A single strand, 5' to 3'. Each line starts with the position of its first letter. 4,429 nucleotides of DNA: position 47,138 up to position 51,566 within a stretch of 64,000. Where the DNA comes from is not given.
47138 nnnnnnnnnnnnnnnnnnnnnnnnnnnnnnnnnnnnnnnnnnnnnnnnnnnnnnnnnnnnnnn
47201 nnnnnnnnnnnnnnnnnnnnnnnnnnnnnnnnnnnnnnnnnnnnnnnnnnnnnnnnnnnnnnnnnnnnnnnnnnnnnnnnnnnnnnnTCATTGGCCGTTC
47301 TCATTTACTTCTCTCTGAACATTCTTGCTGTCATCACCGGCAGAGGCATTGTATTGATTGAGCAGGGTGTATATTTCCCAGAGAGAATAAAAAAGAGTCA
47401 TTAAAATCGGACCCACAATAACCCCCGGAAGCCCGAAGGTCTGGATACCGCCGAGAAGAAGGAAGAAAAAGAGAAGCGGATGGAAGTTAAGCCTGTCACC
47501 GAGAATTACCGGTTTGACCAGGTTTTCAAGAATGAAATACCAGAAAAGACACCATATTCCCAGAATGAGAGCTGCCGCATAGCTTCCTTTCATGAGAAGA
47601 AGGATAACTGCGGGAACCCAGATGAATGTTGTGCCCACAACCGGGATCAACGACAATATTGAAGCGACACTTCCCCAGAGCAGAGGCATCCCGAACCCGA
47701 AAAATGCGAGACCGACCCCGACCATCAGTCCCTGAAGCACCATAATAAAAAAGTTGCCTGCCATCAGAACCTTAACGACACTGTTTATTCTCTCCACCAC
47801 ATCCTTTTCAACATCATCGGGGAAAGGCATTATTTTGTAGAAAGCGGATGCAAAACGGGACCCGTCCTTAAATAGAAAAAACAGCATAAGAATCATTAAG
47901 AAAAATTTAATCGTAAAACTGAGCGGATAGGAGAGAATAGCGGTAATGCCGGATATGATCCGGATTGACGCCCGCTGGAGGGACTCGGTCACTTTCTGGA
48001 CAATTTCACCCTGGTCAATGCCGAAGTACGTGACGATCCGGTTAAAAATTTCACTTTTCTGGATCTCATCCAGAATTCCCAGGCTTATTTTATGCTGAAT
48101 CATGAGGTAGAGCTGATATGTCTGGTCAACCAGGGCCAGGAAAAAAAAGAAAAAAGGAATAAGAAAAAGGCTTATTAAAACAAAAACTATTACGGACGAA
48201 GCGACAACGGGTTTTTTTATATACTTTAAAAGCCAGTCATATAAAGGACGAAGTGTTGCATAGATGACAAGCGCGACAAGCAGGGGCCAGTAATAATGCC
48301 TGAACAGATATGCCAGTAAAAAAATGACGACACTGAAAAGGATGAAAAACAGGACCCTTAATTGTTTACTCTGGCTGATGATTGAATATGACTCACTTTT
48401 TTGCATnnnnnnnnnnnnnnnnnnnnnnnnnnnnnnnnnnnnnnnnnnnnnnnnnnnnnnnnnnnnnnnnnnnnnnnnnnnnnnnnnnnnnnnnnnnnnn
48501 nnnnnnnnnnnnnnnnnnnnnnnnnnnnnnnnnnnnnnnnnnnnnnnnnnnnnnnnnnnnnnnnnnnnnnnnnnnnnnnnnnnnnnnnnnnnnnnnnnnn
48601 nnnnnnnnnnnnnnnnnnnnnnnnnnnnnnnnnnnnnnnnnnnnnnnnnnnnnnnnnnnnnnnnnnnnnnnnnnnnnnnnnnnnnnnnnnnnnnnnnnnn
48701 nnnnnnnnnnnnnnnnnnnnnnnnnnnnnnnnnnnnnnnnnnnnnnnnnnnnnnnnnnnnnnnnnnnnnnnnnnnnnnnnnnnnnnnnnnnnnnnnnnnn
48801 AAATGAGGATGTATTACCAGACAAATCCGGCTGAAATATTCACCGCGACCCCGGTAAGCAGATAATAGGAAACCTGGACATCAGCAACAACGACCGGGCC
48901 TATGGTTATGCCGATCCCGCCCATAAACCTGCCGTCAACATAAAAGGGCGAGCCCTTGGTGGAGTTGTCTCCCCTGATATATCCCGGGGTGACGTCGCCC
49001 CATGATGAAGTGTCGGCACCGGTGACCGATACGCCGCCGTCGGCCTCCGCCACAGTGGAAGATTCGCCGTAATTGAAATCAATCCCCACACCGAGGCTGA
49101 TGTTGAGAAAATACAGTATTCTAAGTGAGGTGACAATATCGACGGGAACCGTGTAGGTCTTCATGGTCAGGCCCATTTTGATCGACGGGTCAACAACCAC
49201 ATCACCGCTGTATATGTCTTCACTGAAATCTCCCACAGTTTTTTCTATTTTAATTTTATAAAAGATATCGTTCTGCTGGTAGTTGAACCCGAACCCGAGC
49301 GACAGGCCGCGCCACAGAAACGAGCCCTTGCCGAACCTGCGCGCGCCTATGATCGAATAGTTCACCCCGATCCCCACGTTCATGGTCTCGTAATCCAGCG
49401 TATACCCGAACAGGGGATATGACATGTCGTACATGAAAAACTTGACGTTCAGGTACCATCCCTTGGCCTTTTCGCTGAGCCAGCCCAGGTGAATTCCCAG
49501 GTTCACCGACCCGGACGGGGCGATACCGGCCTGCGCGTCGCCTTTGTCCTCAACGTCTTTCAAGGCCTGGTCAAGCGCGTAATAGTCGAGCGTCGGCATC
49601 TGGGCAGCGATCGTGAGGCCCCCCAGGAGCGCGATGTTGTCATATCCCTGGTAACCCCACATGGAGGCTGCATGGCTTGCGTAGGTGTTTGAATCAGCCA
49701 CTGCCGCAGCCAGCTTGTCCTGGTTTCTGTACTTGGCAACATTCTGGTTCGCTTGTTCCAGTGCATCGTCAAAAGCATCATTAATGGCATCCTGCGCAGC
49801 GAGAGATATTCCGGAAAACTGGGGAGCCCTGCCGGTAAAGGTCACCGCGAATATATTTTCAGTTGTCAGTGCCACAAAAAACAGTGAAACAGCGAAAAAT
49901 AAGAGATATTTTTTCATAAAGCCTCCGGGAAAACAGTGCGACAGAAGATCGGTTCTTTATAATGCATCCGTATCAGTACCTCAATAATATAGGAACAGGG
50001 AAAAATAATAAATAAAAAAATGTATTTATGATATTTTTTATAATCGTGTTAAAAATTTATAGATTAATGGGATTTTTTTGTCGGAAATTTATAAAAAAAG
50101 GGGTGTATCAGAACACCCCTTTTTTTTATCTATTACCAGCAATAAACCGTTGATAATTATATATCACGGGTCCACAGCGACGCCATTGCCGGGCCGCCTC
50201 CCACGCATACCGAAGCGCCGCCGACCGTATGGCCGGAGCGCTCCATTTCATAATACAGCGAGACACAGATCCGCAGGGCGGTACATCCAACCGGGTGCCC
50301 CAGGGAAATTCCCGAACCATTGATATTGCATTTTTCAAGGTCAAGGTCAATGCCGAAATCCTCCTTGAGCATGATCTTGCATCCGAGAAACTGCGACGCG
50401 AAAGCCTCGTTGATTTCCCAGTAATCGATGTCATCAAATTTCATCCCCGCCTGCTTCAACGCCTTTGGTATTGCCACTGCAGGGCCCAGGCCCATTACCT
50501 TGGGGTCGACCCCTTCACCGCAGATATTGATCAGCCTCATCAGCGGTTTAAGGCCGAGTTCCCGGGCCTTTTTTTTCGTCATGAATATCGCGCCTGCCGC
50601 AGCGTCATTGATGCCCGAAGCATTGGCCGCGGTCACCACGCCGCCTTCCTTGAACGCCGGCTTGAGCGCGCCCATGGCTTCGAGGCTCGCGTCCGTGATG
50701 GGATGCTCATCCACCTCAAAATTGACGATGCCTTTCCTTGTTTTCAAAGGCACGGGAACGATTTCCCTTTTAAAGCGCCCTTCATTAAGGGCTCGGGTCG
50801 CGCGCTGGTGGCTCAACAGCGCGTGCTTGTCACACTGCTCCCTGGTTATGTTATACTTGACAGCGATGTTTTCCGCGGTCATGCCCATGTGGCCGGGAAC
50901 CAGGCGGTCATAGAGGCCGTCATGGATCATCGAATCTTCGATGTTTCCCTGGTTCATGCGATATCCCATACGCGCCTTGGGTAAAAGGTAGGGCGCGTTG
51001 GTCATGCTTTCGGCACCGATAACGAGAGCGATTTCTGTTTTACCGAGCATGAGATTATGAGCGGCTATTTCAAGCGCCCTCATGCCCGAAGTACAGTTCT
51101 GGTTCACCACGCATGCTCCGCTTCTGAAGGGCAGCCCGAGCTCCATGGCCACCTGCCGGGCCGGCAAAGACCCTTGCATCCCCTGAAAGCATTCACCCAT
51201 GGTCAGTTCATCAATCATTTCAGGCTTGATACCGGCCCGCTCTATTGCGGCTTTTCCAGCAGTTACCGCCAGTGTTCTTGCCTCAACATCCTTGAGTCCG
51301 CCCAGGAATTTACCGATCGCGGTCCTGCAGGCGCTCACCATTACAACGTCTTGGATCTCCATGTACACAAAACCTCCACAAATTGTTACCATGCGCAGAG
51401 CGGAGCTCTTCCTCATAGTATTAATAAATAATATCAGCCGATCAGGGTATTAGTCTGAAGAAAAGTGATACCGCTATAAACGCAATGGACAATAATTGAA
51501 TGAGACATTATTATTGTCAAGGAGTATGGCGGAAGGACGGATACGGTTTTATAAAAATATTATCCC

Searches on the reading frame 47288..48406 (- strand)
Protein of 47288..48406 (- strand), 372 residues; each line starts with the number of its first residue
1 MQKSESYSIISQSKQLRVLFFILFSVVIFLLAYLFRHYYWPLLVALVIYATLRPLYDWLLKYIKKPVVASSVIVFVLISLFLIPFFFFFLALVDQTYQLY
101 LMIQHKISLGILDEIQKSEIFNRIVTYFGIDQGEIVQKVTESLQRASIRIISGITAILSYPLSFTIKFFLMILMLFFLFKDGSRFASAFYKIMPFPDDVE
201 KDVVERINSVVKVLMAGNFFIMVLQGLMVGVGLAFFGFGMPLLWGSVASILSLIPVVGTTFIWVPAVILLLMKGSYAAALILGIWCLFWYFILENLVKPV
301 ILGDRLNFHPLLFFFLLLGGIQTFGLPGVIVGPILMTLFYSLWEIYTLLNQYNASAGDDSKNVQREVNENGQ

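Call 10: search_protein_families(library=pfam, proteins=[window:47288-48406:-])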
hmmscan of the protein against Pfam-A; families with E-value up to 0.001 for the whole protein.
window:47288-48406:- (372 aa): 1 family
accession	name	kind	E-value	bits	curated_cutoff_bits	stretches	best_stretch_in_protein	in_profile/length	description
PF01594.21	AI-2E_transport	-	1.2e-46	159.9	34.3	1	19-345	2-325/327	AI-2E family transporter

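Call 11: search_protein_families(library=ncbifam, proteins=[window:47288-48406:-])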
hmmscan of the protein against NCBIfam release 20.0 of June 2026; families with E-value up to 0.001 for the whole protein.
window:47288-48406:- (372 aa): 4 families
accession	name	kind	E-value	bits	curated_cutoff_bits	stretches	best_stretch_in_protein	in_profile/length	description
TIGR02872.1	spore_ytvI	equivalog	2.5e-26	92.9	198.15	1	17-344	1-337/341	sporulation integral membrane protein YtvI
NF008216.0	PRK10983.1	equivalog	6.5e-14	51.9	305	1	16-353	15-349/370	AI-2E family transporter YdiK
NF045801.1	efflux_ABUW_0982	equivalog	2.6e-12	46.4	675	1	13-351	3-352/392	chloramphenicol efflux transporter CxpE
NF008930.0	PRK12287.1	subfamily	3.2e-09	36.9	318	1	13-338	8-313/344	AI-2E family transporter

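Call 73: list_cluster_members(proteins=[window:47288-48406:-, window:44565-45746:-])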
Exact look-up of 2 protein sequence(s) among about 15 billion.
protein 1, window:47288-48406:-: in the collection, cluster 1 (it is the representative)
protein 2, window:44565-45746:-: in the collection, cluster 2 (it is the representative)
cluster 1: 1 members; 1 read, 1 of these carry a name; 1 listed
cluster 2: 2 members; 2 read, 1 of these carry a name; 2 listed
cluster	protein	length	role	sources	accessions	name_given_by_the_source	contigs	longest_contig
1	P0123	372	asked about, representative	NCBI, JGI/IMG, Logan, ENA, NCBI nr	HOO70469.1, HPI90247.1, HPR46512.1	MAG TPA: AI-2E family transporter [Spirochaetota bacterium] | AI-2E family transporter [Spirochaetota bacterium]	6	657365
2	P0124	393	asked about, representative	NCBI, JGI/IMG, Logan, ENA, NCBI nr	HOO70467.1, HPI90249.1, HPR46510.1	MAG TPA: tetratricopeptide repeat protein [Spirochaetota bacterium] | tetratricopeptide repeat protein [Spirochaetota bacterium]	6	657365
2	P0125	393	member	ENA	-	-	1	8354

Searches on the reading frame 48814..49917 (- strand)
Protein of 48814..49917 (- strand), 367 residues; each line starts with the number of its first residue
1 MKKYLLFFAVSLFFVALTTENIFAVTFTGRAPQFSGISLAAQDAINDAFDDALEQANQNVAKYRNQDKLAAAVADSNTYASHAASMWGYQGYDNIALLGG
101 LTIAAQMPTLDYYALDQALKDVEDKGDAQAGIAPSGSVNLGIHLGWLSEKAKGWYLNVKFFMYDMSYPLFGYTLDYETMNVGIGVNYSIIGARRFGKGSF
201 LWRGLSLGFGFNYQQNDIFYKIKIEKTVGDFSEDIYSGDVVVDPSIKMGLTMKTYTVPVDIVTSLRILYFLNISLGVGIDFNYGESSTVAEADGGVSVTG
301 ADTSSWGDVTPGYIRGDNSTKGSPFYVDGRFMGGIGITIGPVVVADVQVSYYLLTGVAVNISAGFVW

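Call 10: search_protein_families(library=pfam, proteins=[window:48814-49917:-])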
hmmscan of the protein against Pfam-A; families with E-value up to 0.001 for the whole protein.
window:48814-49917:- (367 aa): 0 families

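Call 11: search_protein_families(library=ncbifam, proteins=[window:48814-49917:-])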
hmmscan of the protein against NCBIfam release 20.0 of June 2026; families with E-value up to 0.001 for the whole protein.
window:48814-49917:- (367 aa): 1 family
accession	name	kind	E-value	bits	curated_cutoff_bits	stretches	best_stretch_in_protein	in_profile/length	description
NF047512.1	LIC_11975_fam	subfamily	1.8e-37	129.1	90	1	2-367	2-369/369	Lsa36 family surface (lipo)protein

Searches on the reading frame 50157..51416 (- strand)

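Call 10: search_protein_families(library=pfam, proteins=[window:50157-51416:-])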
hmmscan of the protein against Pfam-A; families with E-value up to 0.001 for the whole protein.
window:50157-51416:- (419 aa): 4 families
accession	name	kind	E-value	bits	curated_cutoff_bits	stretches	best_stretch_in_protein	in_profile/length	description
PF00108.29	Thiolase_N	-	2.1e-82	276.9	26.4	1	24-281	1-259/260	Thiolase, N-terminal domain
PF02803.24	Thiolase_C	-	1.6e-37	128.4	27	1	290-414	2-120/123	Thiolase, C-terminal domain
PF22691.2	Thiolase_C_1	-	3.3e-06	27.3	28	0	314-342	22-50/144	Thiolase C-terminal domain-like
PF00109.32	ketoacyl-synt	-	7e-06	26.3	20.8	1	78-141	146-207/252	Beta-ketoacyl synthase, N-terminal domain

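Call 11: search_protein_families(library=ncbifam, proteins=[window:50157-51416:-])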
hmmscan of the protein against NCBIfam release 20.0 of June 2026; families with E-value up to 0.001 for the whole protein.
window:50157-51416:- (419 aa): 49 families (the best 25 are shown)
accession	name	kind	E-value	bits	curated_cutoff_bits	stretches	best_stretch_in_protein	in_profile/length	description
NF006552.0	PRK09051.1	subfamily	6.1e-119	397.8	565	1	21-416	3-393/395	beta-ketothiolase BktB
TIGR01930.1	AcCoA-C-Actrans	subfamily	1.1e-117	393.2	240.55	1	27-415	2-384/385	acetyl-CoA C-acyltransferase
NF042999.1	bketothiol_BktB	equivalog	1.6e-107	360.1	725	1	22-415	3-391/394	beta-ketothiolase BktB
NF004206.0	PRK05656.1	subfamily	1.5e-106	356.7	688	1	22-412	2-387/392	acetyl-CoA C-acetyltransferase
NF006086.0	PRK08235.1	equivalog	1e-103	347.5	526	1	23-412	3-387/393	acetyl-CoA C-acetyltransferase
NF004853.0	PRK06205.1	subfamily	2.2e-101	339.8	551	1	22-416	2-401/404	acetyl-CoA C-acetyltransferase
NF005404.0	PRK06954.1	subfamily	3.2e-97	326.1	687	1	20-412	5-391/397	acetyl-CoA C-acetyltransferase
NF006551.0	PRK09050.1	subfamily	3.2e-85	286.6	605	1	22-412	2-395/401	3-oxoadipyl-CoA thiolase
NF005805.0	PRK07661.1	equivalog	8.3e-84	281.8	633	1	22-414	2-387/391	acetyl-CoA C-acetyltransferase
TIGR02430.1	pcaF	equivalog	1.6e-81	274.4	597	1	23-412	2-394/400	3-oxoadipyl-CoA thiolase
NF005152.0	PRK06633.1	equivalog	1.3e-79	267.7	675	1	21-412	2-386/392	acetyl-CoA C-acetyltransferase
NF042967.1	AcCoAtase_PhaA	equivalog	2.8e-79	267.1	740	1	22-411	2-389/396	acetyl-CoA acetyltransferase PhaA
NF005890.0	PRK07851.1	equivalog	6.6e-79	265.8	580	1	22-415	2-402/406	acetyl-CoA C-acetyltransferase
NF005033.0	PRK06445.1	equivalog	3.3e-78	263.6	511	1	41-413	28-390/395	acetyl-CoA C-acetyltransferase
NF006510.0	PRK08947.1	equivalog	6e-77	259.2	519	1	22-417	2-386/387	acetyl-CoA C-acyltransferase FadA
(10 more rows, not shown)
